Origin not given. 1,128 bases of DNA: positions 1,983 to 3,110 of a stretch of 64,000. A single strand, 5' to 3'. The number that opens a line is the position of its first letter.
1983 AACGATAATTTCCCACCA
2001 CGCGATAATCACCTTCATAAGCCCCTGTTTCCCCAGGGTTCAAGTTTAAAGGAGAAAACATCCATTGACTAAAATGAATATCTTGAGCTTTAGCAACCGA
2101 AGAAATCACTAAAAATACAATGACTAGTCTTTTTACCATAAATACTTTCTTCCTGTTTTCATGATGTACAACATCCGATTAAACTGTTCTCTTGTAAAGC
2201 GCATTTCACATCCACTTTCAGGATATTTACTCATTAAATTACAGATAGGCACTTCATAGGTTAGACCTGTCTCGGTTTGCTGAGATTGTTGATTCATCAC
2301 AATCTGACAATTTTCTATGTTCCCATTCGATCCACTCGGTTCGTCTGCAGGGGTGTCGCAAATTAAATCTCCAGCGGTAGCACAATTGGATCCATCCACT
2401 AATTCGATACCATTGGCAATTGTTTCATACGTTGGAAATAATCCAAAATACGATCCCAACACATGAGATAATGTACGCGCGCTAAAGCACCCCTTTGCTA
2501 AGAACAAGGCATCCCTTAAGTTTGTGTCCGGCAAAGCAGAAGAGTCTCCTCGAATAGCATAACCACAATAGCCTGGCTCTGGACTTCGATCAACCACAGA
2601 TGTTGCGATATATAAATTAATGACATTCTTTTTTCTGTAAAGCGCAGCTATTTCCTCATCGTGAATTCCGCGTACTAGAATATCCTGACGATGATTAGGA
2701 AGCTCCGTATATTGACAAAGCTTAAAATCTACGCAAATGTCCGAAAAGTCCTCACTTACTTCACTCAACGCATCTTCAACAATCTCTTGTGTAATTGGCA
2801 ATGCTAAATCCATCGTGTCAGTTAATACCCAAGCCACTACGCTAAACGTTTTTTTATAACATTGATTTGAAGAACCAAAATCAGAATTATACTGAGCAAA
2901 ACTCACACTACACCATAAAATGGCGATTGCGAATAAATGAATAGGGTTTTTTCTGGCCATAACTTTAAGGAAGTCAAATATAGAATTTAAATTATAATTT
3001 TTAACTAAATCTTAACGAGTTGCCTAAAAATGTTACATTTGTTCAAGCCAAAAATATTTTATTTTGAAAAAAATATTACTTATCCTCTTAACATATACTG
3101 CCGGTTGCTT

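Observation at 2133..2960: M43 metallopeptidase homologue in the PorP/SprF operon has apparently lost its zinc-binding residues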

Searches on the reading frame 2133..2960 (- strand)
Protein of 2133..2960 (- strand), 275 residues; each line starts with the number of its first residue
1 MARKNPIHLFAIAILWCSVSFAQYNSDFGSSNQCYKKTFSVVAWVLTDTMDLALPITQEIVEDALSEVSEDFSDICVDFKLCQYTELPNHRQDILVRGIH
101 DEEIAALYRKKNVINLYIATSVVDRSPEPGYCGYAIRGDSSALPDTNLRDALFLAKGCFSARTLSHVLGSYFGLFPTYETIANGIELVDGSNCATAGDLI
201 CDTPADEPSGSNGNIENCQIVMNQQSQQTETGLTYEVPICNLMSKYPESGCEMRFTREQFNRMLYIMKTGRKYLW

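Call 3: search_protein_families(library=pfam, proteins=[window:2133-2960:-], max_evalue=1)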
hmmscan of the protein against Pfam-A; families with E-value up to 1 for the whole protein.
window:2133-2960:- (275 aa): 1 family
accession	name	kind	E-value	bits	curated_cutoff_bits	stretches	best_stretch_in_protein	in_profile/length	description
PF05572.19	Peptidase_M43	-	0.0066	16.8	23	1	160-264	68-148/152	Pregnancy-associated plasma protein-A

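Call 4: search_protein_families(library=ncbifam, proteins=[window:2133-2960:-], max_evalue=1)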
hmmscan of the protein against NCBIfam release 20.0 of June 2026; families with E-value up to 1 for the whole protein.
window:2133-2960:- (275 aa): 1 family
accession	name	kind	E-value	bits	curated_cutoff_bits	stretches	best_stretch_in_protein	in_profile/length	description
TIGR03952.1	metzin_BF0631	equivalog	0.16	11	208.1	0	161-215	233-283/351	zinc-dependent metalloproteinase lipoprotein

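Call 5: search_solved_structures(query=window:2133-2960:-, max_evalue=10, show_alignments=3)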
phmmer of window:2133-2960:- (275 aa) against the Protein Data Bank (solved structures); distinct sequences matched with E-value up to 10: 2.
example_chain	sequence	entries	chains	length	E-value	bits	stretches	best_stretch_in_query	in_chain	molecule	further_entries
7cj3_A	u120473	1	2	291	1.1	11.5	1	131-178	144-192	Phosphodiesterase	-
7d7q_A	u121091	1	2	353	1.5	11.2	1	131-178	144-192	Phosphodiesterase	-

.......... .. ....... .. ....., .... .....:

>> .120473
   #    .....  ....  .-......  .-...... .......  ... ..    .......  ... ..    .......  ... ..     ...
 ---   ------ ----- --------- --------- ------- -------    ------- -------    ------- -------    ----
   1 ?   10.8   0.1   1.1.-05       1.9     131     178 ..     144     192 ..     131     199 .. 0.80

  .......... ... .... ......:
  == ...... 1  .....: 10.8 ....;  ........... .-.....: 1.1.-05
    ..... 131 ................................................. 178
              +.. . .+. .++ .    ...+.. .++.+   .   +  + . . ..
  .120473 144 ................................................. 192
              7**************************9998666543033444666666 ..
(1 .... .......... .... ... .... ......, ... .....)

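Call 6: find_homologous_proteins(query=window:2133-2960:-, max_evalue=0.001)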
Query window:2133-2960:- (275 aa): 279 proteins with E <= 0.001 among 966 candidates; the best 120 are listed.
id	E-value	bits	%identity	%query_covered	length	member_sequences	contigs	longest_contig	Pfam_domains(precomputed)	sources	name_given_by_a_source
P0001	1.8e-186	636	100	100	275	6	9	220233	-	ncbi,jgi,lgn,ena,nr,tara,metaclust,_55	ncbi:MAG: hypothetical protein CMP61_01335 [Flavobacteriales bacterium]|nr:hypothetical protein [Fla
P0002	8.1e-129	447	72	100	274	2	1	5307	-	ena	-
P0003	1.7e-122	426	71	97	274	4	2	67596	-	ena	-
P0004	1.9e-119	416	68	100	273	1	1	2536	-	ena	-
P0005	1.4e-103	364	60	98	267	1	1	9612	PF05572.20,PF13582.13,PF13688.13,PF13574.13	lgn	-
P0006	1.7e-103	364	62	94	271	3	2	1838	-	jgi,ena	-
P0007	5.8e-102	359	59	99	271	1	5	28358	-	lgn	-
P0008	1.9e-99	350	62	94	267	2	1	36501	PF05572.20,PF13582.13,PF13688.13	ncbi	-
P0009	1.3e-97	344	60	96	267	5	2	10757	PF05572.20,PF13688.13,PF13574.13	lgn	-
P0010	1.0e-94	335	57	98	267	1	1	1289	PF05572.20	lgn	-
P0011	3.0e-92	327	57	97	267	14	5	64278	PF05572.20,PF13582.13,PF01400.32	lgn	-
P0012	6.3e-92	326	57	98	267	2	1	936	PF05572.20,PF13688.13,PF13574.13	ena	-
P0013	9.5e-89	315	58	93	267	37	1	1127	PF05572.20,PF13688.13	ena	-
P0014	1.3e-88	315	56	93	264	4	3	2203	PF05572.20,PF13688.13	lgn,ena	-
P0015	9.9e-88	312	52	98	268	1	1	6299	PF05572.20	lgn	-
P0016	1.7e-87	311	54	98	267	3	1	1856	PF05572.20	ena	-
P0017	2.0e-87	311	56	93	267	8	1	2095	PF05572.20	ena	-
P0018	2.8e-86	307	54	97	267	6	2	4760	PF05572.20,PF13582.13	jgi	jgi:hypothetical protein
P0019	1.0e-85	305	55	97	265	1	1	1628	PF05572.20,PF01400.32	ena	-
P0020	2.3e-83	298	55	93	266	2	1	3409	PF05572.20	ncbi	-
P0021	2.1e-82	294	54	99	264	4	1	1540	PF05572.20,PF13688.13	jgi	jgi:hypothetical protein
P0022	1.9e-81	291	51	98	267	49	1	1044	PF05572.20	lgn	-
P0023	1.9e-76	275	52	97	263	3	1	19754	PF05572.20,PF13688.13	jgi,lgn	jgi:hypothetical protein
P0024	1.0e-73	266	53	95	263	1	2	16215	PF05572.20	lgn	-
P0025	2.5e-70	255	46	98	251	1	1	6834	PF05572.20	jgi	jgi:hypothetical protein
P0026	2.0e-69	252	49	92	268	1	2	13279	PF05572.20,PF13582.13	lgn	-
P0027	5.2e-67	244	47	99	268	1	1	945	PF05572.20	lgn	-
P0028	2.2e-55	206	44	93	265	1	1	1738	PF05572.20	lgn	-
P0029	4.0e-55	205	42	98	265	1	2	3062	PF05572.20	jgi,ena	jgi:hypothetical protein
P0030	7.4e-53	198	40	98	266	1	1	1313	PF05572.20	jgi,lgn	jgi:hypothetical protein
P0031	2.7e-51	192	42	97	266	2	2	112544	PF05572.20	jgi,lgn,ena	-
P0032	3.2e-51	192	41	97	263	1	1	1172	PF05572.20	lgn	-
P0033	8.9e-51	191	42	98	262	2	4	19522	PF05572.20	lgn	-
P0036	2.0e-49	186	40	96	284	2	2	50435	PF05572.20,PF13582.13,PF13688.13,PF01400.32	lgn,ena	-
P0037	9.0e-49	184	42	91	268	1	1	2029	PF05572.20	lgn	-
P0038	1.0e-48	184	42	98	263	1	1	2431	PF05572.20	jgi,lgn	jgi:hypothetical protein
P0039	1.2e-48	184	40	97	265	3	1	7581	PF05572.20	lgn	-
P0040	2.2e-48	183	42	98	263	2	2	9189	PF05572.20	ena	-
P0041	1.2e-47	180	41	98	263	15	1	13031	PF05572.20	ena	-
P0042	2.8e-46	176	40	98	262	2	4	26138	PF05572.20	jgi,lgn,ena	jgi:hypothetical protein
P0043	3.4e-46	176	42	92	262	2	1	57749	PF05572.20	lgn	-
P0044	1.3e-45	174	42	98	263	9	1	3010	PF05572.20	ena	-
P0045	1.1e-42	164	38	97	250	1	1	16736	-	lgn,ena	-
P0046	5.4e-42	162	43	74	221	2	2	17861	PF05572.20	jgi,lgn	jgi:hypothetical protein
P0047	3.2e-34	136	37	88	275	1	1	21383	PF05572.20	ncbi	-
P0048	8.8e-32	128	33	99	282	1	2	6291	PF05572.20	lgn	-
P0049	2.5e-31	127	39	78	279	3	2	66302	PF05572.20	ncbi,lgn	-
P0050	1.2e-30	125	35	84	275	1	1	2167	PF05572.20,PF13582.13,PF13688.13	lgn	-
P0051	2.6e-30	124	33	98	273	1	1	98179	PF05572.20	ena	-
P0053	5.3e-30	123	36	88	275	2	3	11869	PF05572.20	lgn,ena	-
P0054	5.8e-30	122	34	96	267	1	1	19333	PF05572.20,PF13582.13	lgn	-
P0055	1.9e-29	121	35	84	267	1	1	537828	PF05572.20,PF13582.13,PF13688.13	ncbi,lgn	-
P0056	4.8e-29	119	35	88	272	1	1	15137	PF05572.20,PF13582.13,PF13688.13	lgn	-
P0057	6.1e-28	116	34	88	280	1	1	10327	PF05572.20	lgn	-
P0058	1.1e-27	115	36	88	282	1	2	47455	PF05572.20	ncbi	ncbi:MAG: M43 family zinc metalloprotease [Bacteroidia bacterium]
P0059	2.2e-27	114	32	100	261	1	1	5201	PF05572.20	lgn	-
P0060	2.2e-27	114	35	88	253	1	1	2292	PF05572.20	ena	-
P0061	3.4e-27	113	34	88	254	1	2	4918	PF05572.20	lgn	-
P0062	5.3e-27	113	36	84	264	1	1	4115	PF05572.20,PF13582.13,PF13688.13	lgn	-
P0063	6.9e-27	112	35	84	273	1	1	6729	PF05572.20,PF13582.13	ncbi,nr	ncbi:MAG: hypothetical protein HKN16_02200 [Saprospiraceae bacterium]|nr:hypothetical protein [Sapro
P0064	1.1e-26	112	35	84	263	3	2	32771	PF05572.20,PF13582.13,PF13688.13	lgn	-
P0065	1.3e-26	111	35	84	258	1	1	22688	PF05572.20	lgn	-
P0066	1.6e-26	111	31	88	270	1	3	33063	PF05572.20,PF13582.13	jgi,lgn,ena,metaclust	metaclust:\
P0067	1.9e-26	111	34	88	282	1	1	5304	PF05572.20,PF13688.13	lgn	-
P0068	2.2e-26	111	35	86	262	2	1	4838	PF05572.20,PF13582.13,PF13688.13,PF13574.13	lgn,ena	-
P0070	2.9e-26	110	33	84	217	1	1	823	PF05572.20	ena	-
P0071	7.8e-26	109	34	93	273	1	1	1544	PF05572.20,PF13582.13,PF13688.13,PF13574.13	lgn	-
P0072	8.2e-26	109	33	84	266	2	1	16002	PF05572.20,PF13582.13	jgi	jgi:hypothetical protein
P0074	2.1e-25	107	32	84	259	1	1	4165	PF05572.20,PF13688.13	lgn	-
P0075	2.2e-25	107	35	84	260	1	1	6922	PF05572.20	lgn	-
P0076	2.4e-25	107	34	87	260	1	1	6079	PF05572.20,PF13582.13,PF13688.13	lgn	-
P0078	6.0e-25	106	34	88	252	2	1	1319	PF05572.20,PF13688.13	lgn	-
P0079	8.1e-25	106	36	88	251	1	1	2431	PF05572.20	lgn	-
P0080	1.2e-24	105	35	88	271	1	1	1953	PF05572.20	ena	-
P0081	1.3e-24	105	33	88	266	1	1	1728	PF05572.20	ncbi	-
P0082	1.4e-24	105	33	95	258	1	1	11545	PF05572.20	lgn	-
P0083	1.5e-24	105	32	88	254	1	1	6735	PF05572.20,PF13582.13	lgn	-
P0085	2.2e-24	104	36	78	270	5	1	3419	PF05572.20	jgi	-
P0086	2.3e-24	104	32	98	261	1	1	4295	PF05572.20,PF13688.13,PF10462.16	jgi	-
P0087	2.5e-24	104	34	88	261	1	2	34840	PF05572.20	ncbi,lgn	-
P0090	4.4e-24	103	34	88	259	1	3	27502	PF05572.20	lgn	-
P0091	4.4e-24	103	31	88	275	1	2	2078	PF05572.20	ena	-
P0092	9.2e-24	102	34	88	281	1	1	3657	PF05572.20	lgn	-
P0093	1.3e-23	102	32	88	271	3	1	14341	PF05572.20,PF13582.13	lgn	-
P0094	1.5e-23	101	34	88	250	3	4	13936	PF05572.20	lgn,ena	-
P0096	1.9e-23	101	33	88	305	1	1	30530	PF05572.20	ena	-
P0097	1.9e-23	101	34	84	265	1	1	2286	PF05572.20,PF13582.13,PF13688.13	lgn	-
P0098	1.9e-23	101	33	97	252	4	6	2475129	PF05572.20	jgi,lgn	jgi:hypothetical protein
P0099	1.9e-23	101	32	88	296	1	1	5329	PF05572.20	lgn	-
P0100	2.0e-23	101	33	88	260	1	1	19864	PF05572.20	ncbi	-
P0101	3.3e-23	100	33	88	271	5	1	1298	PF05572.20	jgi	-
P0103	6.3e-23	99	36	76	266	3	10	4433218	PF05572.20,PF13582.13,PF13688.13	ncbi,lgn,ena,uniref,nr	ncbi:M12 family metallo-peptidase [Cytophaga hutchinsonii]|uniref:Uncharacterized protein n=2 Tax=Cy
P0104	7.0e-23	99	33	88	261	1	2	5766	PF05572.20,PF13582.13,PF13688.13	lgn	-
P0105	7.8e-23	99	33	88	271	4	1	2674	PF05572.20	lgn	-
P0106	9.2e-23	99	32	99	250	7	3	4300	PF05572.20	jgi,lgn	jgi:hypothetical protein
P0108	1.1e-22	99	31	96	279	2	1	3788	PF05572.20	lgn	-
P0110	1.9e-22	98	33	99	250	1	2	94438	PF05572.20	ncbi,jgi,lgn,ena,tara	ncbi:MAG: hypothetical protein ACJA1A_000539 [Saprospiraceae bacterium]|jgi:hypothetical protein|tar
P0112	3.1e-22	97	31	95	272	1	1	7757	PF05572.20,PF13582.13,PF13688.13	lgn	-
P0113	3.3e-22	97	31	95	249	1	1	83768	PF05572.20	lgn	-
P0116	5.7e-22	96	31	93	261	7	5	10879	PF05572.20,PF13582.13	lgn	-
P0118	7.4e-22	96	32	97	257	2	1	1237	PF05572.20,PF13582.13,PF13688.13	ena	-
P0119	1.1e-21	95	31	88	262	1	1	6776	PF05572.20,PF13582.13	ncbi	-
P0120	1.2e-21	95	29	84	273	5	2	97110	PF05572.20,PF13582.13,PF13688.13,PF13574.13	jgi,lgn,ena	-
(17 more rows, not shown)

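Call 9: find_related_loci(query=A1, collection=genome_contigs, flank=8000)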
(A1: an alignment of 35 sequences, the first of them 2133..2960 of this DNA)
Query A1 (275 aa) in genome_contigs; peptide patterns used: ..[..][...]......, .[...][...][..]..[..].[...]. (x = any residue, [..] = any of these).
599 stretches matched a pattern (row limit reached: there are more); 573 encode a relative of the query (tblastn E <= 1e-3); the best 80 are kept; 80 distinct loci.
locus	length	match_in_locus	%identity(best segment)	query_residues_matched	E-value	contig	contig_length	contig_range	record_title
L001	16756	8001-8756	62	18-275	2e-103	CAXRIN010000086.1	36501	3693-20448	MAG: Flavobacteriaceae bacterium isolate YZ12B_7.17 genome assembly, contig: k141_643883, whole genome shotgun sequence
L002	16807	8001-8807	52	1-275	3e-90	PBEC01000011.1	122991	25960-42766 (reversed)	MAG: Flavobacteriales bacterium isolate SP330 141314, whole genome shotgun sequence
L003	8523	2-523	60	96-275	5e-63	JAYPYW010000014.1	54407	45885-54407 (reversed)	MAG: Flavobacteriales bacterium isolate 139586_S187_metabat_bins_sspec.tsv.080 NODE_448_length_54407_cov_5.992641, whole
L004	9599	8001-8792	40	7-275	4e-57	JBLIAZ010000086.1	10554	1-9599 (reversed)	MAG: Saprospiraceae bacterium isolate 3300053770_72 Ga0535642_0008201, whole genome shotgun sequence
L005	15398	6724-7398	38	34-275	1e-43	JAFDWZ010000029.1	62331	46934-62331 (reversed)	MAG: Bacteroidetes bacterium isolate SZAS-1 BACT-AMP-1__29__length-62331, whole genome shotgun sequence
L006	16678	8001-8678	38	33-275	1e-43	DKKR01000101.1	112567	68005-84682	MAG TPA_asm: Bacteroidetes bacterium UBA6661 UBA6661_contig_1784, whole genome shotgun sequence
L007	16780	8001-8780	35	9-275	4e-40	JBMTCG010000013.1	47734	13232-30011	MAG: Flavobacteriales bacterium isolate LKB_V4_S16_100percent_par_LKB_V4_S16_metabat.46 NODE_341_length_47734_cov_9.6215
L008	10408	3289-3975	35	34-275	1e-39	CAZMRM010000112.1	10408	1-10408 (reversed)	MAG TPA_asm: uncultured Chitinophaga sp. isolate SRP344714_co1_386 genome assembly, contig: NODE_11594_length_10408_cov_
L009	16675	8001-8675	37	34-275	5e-39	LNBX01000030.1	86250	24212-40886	MAG: Bacteroidetes bacterium OLB10 UZ10_BCD003CONTIG000030, whole genome shotgun sequence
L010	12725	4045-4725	36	32-275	4e-37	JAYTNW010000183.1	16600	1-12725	MAG: Bacteroidota bacterium isolate GFS_4010 GFS_4010_182, whole genome shotgun sequence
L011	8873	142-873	35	11-263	3e-36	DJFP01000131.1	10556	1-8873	MAG TPA_asm: Flavobacteriales bacterium UBA5869 UBA5869_contig_41328, whole genome shotgun sequence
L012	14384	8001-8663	35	34-263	1e-35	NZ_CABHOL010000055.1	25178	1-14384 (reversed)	MAG: uncultured Fluviicola sp. isolate Fluviicola_sp_nbed1b11, whole genome shotgun sequence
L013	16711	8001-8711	34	20-275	6e-35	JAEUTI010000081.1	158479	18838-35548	MAG: Bacteroidia bacterium isolate new MAG-325 k141_3018426, whole genome shotgun sequence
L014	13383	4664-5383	35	18-274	3e-35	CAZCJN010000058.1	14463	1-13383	MAG TPA_asm: uncultured Bacteroidia bacterium isolate binchicken_co396_338 genome assembly, contig: NODE_5195_length_144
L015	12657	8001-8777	35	9-275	7e-41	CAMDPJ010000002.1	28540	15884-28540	MAG: Chryseobacterium gleum isolate TH-11nov19-287 genome assembly, contig: TH-11nov19-C3871, whole genome shotgun seque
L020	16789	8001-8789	51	7-275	6e-86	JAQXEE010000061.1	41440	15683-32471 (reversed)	MAG: Flavobacteriales bacterium isolate cluster4_bin.84 k119_371158, whole genome shotgun sequence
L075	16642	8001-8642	32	37-263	8e-27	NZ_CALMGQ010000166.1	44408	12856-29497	MAG: uncultured Cytophaga sp. isolate SRR5676475_bin.23_CONCOCT_v1.1_MAG ERZ724508.186, whole genome shotgun sequence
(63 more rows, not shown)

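Call 14: predict_structure(alignment_id=A1)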
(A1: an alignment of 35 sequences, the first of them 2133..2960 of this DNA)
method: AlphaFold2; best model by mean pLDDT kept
length: 275 residues; sequences in the alignment: 35
mean_pLDDT: 82.9   pTM: 0.79
mean pLDDT of the five models: 82.9, 80.8, 79.1, 78.6, 78.4
residues with pLDDT >= 90: 146; 70-90: 56; 50-70: 57; < 50: 16
segments of 3 or more residues with pLDDT < 50: 21-29, 208-212
pLDDT, mean of each block of 10 residues (from residue 1): 64 67 44 87 95 94 98 96 92 90 96 97 90 93 96 97 96 90 76 67 56 61 62 68 79 87 94 93
secondary structure, 60 per line:
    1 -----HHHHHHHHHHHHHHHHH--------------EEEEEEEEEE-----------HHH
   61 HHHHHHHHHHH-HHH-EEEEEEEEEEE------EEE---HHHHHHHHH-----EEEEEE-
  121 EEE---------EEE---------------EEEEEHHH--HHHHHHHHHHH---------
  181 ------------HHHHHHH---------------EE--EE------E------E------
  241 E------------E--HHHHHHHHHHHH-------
elements in order: H6-22 E37-46 H58-71 E77-87 E94-96 H100-108 E114-119 E121-123 E133-135 E151-155 H161-171 H193-199 H257-268

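Call 20: fold_search(model_id=the predicted structure, library=pdb)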
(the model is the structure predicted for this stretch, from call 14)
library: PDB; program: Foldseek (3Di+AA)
matches with E <= 10: 1006; with E <= 0.001: 100
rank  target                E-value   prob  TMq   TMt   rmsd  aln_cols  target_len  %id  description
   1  7ufg_B                1.8e-08  1.00  0.53  0.14   8.5       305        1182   16  Cryo-EM structure of PAPP-A in complex with IGFBP5 (released 2022-09-28)
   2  8d8o_B                2.5e-08  1.00  0.58  0.16   6.6       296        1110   18  Cryo-EM structure of substrate unbound PAPP-A (released 2022-09-28)
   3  8sl1_A                3.9e-08  1.00  0.54  0.20   7.5       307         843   16  Cryo-EM structure of PAPP-A2 (released 2023-11-08)
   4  7ufg_A                2.3e-07  1.00  0.54  0.16   7.1       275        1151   18  Cryo-EM structure of PAPP-A in complex with IGFBP5 (released 2022-09-28)
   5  7y5q_B                1.7e-06  1.00  0.50  0.15   8.3       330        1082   15  Structure of 1:1 PAPP-A.STC2 complex(half map) (released 2023-01-11)
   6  6r7v                  4.7e-06  1.00  0.57  0.51  11.9       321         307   15  Tannerella forsythia promirolysin mutant E225A (released 2019-11-13)
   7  8a7d_C                5.1e-06  1.00  0.55  0.19   8.9       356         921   14  Partial dimer complex of PAPP-A and its inhibitor STC2 (released 2022-11-02)
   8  4dd8_D                1.2e-05  1.00  0.46  0.58   7.3       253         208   11  ADAM-8 metalloproteinase domain with bound batimastat (released 2012-06-06)
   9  2ero_A                1.2e-05  1.00  0.44  0.30   7.0       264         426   10  Crystal structure of vascular apoptosis-inducing protein-1(orthorhombic crystal form) (released 2006-06-20)
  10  2erq_A                1.2e-05  1.00  0.43  0.30   7.0       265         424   10  Crystal structure of vascular apoptosis-inducing protein-1(tetragonal crystal form) (released 2006-06-20)
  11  8a7e_C                1.3e-05  1.00  0.53  0.12   8.2       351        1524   14  PAPP-A dimer in complex with its inhibitor STC2 (released 2022-11-02)
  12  2a8h_B                1.3e-05  1.00  0.47  0.50   7.3       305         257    9  Crystal structure of catalytic domain of TACE with Thiomorpholine Sulfonamide Hydroxamate inhibitor (released 2006-02-07)
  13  3l0v_A                1.8e-05  1.00  0.44  0.47   7.6       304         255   10  Crystal structure of catalytic domain of TACE with the first hydantoin inhibitor occupying the S1' pocket (released 2010-03-02)
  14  3k7n_A                2.3e-05  1.00  0.46  0.33   6.6       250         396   10  Structures of two elapid snake venom metalloproteases with distinct activities highlight the disulfide patterns in the (released 2010-03-02)
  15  4dd8_A                2.3e-05  1.00  0.44  0.58   7.4       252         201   12  ADAM-8 metalloproteinase domain with bound batimastat (released 2012-06-06)
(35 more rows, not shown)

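Call 21: find_encoding_contigs(protein=P0003, flank=8000, max_places=2)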
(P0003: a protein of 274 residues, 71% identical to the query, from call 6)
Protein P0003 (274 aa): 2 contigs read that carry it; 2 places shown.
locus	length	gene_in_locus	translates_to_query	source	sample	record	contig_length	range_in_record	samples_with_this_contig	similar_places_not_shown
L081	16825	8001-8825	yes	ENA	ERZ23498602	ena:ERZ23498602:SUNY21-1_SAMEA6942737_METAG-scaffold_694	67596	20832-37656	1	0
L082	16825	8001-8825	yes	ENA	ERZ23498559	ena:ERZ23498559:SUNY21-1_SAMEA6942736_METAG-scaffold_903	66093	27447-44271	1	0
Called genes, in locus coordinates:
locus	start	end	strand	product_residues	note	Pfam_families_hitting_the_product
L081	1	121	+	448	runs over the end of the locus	PF00270:DEAD, PF04851:ResIII, PF00271:Helicase_C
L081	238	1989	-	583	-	PF00005:ABC_tran, PF13304:AAA_21 (faint), PF08352:oligo_HPY, PF00005:ABC_tran, PF02463:SMC_N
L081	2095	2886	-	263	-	PF01636:APH, PF03881:Fructosamin_kin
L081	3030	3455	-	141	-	-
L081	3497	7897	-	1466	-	PF18911:PKD_4, PF18981:InlK_D3 (faint), PF00801:PKD (weak), PF00801:PKD (weak), PF18911:PKD_4, PF00801:PKD (weak), PF18911:PKD_4, PF13585:CHU_C, +1 more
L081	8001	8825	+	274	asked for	-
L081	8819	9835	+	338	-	PF11751:PorP_SprF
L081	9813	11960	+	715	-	PF00691:OmpA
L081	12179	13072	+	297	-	PF00657:Lipase_GDSL (weak), PF13472:Lipase_GDSL_2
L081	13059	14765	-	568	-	PF01368:DHH, PF02272:DHHA1, PF17768:RecJ_OB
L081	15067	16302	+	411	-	PF13167:GTP-bdg_N, PF16360:GTP-bdg_M, PF00009:GTP_EFTU (faint), PF00025:Arf (weak), PF01926:MMR_HSR1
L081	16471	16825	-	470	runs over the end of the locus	PF03972:MmgE_PrpD_N, PF19305:MmgE_PrpD_C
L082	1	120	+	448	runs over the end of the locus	PF00270:DEAD, PF04851:ResIII, PF00271:Helicase_C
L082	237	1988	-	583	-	PF00005:ABC_tran, PF13304:AAA_21 (faint), PF08352:oligo_HPY, PF00005:ABC_tran, PF02463:SMC_N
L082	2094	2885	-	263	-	PF01636:APH, PF03881:Fructosamin_kin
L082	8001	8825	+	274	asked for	-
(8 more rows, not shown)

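Call 22: find_encoding_contigs(protein=P0007, flank=8000, max_places=2)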
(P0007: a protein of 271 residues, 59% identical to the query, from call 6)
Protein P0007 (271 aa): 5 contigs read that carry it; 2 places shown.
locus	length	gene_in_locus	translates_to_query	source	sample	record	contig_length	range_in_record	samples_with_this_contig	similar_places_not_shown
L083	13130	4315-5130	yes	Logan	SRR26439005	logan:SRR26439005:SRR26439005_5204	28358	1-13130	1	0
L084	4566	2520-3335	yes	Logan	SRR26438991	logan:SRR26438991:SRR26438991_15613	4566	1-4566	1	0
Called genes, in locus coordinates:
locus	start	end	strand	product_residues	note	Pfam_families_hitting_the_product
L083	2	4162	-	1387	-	?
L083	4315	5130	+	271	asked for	-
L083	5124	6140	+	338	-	PF11751:PorP_SprF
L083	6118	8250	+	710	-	PF00691:OmpA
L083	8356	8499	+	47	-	-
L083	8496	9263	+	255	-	-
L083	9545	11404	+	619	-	PF05787:PhoX, PF18962:Por_Secre_tail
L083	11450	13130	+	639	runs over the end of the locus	PF03150:CCP_MauG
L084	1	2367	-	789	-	?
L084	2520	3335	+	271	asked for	-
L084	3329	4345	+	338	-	PF11751:PorP_SprF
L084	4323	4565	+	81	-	?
